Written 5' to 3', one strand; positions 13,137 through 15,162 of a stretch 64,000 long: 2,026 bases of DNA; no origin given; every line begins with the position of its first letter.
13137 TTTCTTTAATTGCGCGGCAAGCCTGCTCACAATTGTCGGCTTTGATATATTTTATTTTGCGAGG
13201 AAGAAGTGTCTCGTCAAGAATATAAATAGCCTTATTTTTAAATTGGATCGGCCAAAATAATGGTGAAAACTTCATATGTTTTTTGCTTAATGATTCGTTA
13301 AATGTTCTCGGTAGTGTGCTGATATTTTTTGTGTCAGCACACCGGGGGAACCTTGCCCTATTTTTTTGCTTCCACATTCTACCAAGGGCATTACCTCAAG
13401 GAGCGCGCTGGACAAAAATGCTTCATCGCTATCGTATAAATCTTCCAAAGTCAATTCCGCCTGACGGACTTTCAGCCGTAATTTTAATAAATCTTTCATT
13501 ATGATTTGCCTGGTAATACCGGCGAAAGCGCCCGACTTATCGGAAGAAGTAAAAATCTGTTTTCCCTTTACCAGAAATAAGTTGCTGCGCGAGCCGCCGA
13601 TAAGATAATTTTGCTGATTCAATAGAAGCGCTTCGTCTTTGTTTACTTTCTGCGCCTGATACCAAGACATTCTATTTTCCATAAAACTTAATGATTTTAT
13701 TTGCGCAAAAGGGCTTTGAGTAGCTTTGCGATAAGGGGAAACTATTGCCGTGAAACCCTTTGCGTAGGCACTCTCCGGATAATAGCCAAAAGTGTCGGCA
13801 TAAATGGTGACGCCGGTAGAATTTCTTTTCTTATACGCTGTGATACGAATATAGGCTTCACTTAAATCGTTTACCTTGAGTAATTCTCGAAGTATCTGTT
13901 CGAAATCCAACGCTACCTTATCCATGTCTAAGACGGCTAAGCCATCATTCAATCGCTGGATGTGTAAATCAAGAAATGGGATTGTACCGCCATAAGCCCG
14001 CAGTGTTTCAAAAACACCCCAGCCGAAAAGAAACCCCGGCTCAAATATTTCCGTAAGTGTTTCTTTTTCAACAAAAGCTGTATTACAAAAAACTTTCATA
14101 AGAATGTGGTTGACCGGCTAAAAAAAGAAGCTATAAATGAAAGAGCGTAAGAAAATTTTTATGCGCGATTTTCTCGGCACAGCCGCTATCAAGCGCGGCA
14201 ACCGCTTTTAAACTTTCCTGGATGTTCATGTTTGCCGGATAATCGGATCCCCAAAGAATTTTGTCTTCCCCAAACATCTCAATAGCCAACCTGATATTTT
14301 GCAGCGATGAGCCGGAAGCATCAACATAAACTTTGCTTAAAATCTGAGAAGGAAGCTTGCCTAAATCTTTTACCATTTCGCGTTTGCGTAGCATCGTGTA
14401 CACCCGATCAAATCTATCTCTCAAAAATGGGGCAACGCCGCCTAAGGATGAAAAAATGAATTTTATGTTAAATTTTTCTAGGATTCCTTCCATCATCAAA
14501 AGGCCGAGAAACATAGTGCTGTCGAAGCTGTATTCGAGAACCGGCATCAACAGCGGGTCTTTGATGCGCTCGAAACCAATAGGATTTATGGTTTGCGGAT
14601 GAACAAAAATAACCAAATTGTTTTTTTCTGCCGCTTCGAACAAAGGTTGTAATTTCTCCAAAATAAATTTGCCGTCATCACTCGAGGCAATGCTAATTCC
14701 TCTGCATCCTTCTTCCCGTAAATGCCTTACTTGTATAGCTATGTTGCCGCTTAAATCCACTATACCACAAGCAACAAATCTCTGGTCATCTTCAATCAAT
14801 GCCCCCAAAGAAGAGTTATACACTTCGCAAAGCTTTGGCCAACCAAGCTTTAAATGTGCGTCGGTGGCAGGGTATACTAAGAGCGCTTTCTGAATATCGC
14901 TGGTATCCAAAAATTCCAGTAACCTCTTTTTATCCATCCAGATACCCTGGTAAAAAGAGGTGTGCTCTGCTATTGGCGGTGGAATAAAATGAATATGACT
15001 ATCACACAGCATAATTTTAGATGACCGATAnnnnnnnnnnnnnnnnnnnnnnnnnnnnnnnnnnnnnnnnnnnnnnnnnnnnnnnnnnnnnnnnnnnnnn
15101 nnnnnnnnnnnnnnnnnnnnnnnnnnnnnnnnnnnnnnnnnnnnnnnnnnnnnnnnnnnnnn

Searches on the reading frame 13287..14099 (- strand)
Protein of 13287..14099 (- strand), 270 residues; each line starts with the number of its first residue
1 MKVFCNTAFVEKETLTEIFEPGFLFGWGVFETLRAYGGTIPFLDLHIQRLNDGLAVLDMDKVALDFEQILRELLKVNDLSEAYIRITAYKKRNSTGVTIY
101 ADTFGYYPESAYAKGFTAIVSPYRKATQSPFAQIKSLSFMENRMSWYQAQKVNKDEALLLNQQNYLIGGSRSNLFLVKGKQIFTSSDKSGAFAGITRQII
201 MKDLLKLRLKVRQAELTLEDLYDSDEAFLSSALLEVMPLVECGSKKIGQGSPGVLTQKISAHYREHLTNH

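Call 83: search_protein_families(library=pfam, proteins=[window:13287-14099:-], max_evalue=0.0001)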
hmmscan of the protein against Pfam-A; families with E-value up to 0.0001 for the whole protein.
window:13287-14099:- (270 aa): 1 family
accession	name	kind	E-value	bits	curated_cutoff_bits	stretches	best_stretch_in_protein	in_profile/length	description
PF01063.24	Aminotran_4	-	1.6e-46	159.4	28.5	1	28-241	1-222/223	Amino-transferase class IV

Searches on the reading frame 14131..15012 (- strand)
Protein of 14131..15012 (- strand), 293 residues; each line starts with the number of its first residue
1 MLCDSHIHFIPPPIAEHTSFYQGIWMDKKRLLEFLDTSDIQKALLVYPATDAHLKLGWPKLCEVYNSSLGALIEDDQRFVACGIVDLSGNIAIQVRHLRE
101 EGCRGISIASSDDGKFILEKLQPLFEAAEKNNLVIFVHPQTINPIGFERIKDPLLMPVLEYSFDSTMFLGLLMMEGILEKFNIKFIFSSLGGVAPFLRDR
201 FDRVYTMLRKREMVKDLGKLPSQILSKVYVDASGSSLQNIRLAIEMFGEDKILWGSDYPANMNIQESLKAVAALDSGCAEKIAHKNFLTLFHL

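Call 39: search_protein_families(library=pfam, proteins=[window:14131-15012:-], max_evalue=0.0001)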
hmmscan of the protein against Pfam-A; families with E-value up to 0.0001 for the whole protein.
window:14131-15012:- (293 aa): 1 family
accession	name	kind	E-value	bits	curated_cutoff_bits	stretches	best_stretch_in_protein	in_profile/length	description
PF04909.20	Amidohydro_2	-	7.6e-17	62.4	26.4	1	3-286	1-282/289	Amidohydrolase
